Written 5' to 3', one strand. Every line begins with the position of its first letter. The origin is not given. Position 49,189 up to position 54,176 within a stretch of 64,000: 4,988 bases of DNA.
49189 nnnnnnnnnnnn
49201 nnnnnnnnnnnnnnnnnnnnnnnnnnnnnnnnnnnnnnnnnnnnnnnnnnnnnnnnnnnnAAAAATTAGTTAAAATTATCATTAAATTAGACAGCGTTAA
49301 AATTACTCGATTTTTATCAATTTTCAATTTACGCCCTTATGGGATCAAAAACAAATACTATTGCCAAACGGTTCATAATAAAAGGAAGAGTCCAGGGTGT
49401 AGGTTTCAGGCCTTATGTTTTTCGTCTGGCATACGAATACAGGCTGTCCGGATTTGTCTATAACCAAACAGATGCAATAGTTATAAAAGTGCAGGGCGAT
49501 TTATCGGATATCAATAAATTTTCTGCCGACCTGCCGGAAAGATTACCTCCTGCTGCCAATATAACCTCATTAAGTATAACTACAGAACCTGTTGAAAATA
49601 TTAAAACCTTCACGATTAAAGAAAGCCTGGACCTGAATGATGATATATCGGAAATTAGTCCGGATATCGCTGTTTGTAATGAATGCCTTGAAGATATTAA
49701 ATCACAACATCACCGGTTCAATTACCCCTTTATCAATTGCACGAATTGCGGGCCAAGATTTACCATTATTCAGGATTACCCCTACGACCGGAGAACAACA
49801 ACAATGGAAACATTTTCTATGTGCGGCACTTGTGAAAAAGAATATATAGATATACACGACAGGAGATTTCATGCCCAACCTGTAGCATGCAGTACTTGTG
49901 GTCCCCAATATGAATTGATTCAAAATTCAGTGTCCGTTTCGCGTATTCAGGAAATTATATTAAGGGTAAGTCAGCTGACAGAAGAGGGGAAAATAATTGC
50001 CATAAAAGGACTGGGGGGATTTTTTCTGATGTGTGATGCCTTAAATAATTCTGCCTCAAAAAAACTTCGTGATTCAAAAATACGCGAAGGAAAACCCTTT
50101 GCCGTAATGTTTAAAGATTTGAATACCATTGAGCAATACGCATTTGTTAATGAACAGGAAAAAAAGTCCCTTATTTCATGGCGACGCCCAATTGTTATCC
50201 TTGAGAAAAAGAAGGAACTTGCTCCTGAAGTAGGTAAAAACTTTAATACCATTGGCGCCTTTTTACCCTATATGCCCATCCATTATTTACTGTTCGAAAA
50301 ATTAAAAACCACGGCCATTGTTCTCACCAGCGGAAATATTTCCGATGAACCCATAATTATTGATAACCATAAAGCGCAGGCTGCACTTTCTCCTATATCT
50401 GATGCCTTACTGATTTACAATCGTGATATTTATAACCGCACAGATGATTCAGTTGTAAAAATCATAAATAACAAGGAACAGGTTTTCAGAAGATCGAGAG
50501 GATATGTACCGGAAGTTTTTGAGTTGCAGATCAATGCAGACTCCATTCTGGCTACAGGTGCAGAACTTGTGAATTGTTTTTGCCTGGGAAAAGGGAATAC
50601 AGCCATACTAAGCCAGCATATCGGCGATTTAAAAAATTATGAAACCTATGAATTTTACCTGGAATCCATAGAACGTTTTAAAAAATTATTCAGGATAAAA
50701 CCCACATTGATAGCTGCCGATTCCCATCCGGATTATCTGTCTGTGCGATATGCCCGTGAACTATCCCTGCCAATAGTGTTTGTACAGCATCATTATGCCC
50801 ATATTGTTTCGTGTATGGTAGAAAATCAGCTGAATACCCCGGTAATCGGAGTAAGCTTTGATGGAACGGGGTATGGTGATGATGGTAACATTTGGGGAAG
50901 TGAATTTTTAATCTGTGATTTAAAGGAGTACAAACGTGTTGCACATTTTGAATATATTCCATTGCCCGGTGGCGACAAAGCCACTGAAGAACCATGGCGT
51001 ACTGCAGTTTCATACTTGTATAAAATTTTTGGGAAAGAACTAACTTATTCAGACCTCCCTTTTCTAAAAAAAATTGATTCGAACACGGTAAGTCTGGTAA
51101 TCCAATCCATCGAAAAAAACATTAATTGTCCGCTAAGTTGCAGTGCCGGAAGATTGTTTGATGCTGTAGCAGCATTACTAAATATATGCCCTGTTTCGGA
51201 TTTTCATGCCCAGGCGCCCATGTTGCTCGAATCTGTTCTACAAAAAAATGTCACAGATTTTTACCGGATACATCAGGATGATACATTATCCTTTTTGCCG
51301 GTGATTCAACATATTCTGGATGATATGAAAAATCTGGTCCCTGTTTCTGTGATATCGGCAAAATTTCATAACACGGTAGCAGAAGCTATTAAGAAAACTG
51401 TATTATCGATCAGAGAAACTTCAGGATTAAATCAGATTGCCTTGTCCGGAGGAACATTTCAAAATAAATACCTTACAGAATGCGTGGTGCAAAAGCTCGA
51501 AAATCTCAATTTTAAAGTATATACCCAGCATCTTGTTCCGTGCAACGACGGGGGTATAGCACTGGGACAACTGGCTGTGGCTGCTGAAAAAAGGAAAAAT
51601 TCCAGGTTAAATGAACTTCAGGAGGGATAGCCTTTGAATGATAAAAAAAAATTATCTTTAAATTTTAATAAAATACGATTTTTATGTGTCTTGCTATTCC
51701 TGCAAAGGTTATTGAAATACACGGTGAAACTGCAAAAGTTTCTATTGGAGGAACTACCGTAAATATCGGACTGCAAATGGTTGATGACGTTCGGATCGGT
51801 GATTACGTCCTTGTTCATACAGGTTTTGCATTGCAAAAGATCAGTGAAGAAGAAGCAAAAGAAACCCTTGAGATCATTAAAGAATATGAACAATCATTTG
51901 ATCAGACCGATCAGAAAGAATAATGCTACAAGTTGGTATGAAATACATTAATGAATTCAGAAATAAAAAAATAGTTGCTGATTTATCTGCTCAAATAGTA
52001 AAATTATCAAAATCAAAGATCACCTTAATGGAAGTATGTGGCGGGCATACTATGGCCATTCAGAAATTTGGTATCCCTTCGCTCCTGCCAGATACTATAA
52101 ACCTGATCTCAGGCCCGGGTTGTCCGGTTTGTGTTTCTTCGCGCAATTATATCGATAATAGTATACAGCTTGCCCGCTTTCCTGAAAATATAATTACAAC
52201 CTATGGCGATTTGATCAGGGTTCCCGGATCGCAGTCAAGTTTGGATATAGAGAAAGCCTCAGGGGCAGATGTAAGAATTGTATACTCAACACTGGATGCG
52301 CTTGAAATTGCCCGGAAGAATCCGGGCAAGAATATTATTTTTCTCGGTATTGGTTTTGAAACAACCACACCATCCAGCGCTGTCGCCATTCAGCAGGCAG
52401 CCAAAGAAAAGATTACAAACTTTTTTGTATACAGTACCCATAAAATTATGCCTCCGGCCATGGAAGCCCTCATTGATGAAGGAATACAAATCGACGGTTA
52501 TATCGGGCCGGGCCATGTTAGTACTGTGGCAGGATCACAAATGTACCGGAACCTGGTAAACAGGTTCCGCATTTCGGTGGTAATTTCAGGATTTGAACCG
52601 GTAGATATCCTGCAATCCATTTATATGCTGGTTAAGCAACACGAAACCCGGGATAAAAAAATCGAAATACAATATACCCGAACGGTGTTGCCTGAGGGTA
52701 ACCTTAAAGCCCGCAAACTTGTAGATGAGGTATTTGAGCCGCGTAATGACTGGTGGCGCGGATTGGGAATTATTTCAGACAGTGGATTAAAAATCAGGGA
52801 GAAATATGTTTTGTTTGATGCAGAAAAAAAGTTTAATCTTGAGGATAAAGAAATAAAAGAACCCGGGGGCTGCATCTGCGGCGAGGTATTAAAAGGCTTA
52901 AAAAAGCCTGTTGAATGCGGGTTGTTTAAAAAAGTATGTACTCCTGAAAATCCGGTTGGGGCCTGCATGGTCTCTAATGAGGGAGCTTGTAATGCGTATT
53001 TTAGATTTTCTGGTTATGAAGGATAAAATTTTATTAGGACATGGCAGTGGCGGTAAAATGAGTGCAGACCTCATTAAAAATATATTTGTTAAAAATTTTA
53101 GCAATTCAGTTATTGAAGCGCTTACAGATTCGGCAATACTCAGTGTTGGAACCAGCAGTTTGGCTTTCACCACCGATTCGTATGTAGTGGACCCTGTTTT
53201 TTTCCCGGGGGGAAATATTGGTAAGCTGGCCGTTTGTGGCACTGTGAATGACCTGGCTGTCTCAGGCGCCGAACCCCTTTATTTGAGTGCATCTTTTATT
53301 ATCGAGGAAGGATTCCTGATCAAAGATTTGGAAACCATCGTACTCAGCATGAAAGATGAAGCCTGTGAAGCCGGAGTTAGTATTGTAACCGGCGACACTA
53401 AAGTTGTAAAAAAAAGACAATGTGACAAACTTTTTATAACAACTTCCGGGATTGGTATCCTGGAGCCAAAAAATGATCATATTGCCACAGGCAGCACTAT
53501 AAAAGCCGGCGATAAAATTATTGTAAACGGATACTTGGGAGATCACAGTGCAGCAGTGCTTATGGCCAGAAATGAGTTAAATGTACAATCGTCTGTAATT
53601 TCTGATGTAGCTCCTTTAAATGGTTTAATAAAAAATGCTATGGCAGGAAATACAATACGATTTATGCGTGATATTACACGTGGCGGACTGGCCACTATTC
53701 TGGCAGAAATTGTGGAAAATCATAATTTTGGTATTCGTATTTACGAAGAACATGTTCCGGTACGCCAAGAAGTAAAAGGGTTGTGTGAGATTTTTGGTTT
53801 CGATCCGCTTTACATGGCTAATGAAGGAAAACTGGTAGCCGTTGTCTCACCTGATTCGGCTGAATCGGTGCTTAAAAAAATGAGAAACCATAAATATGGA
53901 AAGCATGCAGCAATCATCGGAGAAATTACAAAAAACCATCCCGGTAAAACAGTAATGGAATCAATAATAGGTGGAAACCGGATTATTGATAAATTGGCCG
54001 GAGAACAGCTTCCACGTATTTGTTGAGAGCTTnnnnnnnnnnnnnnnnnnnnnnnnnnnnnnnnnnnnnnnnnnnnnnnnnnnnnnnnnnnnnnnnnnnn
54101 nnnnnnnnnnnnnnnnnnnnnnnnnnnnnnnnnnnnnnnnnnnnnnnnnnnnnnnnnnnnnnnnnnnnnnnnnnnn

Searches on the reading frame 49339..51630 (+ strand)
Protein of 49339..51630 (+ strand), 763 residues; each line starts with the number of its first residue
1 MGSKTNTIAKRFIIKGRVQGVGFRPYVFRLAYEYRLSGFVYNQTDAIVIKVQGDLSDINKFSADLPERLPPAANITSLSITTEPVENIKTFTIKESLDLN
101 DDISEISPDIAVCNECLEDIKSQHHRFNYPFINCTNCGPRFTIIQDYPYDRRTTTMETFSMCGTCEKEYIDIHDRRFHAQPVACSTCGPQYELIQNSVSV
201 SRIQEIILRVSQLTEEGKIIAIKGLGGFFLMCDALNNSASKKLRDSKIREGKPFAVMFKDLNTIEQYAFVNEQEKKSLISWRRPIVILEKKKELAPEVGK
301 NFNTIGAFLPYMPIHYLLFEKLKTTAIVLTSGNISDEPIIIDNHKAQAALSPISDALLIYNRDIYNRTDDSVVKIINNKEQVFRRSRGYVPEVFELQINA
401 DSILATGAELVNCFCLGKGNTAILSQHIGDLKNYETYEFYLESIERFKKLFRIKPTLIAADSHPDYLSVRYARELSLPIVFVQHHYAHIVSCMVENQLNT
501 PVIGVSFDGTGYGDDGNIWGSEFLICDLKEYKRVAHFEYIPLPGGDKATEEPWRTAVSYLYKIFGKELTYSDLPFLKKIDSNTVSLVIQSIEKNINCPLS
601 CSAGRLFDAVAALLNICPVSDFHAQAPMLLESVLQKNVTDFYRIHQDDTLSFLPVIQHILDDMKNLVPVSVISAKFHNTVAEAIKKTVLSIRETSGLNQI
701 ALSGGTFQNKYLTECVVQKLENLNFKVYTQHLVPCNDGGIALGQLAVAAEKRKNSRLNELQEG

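Call 37: search_protein_families(library=pfam, proteins=[window:49339-51630:+], max_evalue=0.00001)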
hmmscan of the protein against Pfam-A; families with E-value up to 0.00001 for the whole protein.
window:49339-51630:+ (763 aa): 5 families
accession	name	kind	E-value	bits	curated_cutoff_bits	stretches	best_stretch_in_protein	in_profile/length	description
PF22521.2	HypF_C_2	-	2.5e-80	270.2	27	1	504-744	1-241/241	Carbamoyltransferase, Kae1-like Domain, second subdomain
PF01300.24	Sua5_yciO_yrdC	-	9e-41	139.7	25.1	1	214-386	3-178/178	Telomere recombination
PF17788.7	HypF_C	-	2.1e-35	121.8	23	1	401-495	4-99/99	HypF Kae1-like domain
PF07503.17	zf-HYPF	-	1.6e-27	95.5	23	2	161-194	1-34/34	HypF finger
PF00708.24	Acylphosphatase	-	2.4e-18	66.6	22.5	1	11-93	2-85/85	Acylphosphatase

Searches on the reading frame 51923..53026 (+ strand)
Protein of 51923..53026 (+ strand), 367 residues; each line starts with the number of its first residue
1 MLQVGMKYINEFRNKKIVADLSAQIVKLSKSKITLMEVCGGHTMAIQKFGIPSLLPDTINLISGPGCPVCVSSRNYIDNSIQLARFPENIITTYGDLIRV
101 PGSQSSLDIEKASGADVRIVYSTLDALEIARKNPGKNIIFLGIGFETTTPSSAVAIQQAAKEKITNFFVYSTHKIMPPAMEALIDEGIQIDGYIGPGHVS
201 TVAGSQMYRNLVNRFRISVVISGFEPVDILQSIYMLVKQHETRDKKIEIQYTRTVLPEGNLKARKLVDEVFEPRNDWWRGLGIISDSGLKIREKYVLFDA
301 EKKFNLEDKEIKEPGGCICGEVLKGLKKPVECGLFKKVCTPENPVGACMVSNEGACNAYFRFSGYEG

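Call 37: search_protein_families(library=pfam, proteins=[window:51923-53026:+], max_evalue=0.00001)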
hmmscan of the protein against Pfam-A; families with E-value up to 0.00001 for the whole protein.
window:51923-53026:+ (367 aa): 1 family
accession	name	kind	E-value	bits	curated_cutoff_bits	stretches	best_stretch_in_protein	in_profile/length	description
PF01924.21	HypD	-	2.5e-148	494.3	25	1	18-362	3-350/351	Hydrogenase formation hypA family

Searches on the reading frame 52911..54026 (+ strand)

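Call 37: search_protein_families(library=pfam, proteins=[window:52911-54026:+], max_evalue=0.00001)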
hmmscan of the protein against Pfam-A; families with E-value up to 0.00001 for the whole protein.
window:52911-54026:+ (371 aa): 2 families
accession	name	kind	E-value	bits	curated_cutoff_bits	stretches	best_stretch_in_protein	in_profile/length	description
PF02769.27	AIRS_C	-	4.3e-25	89.1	23.1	1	198-343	1-149/156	AIR synthase related protein, C-terminal domain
PF00586.29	AIRS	-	2.7e-22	79.8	24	1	73-183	3-111/112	AIR synthase related protein, N-terminal domain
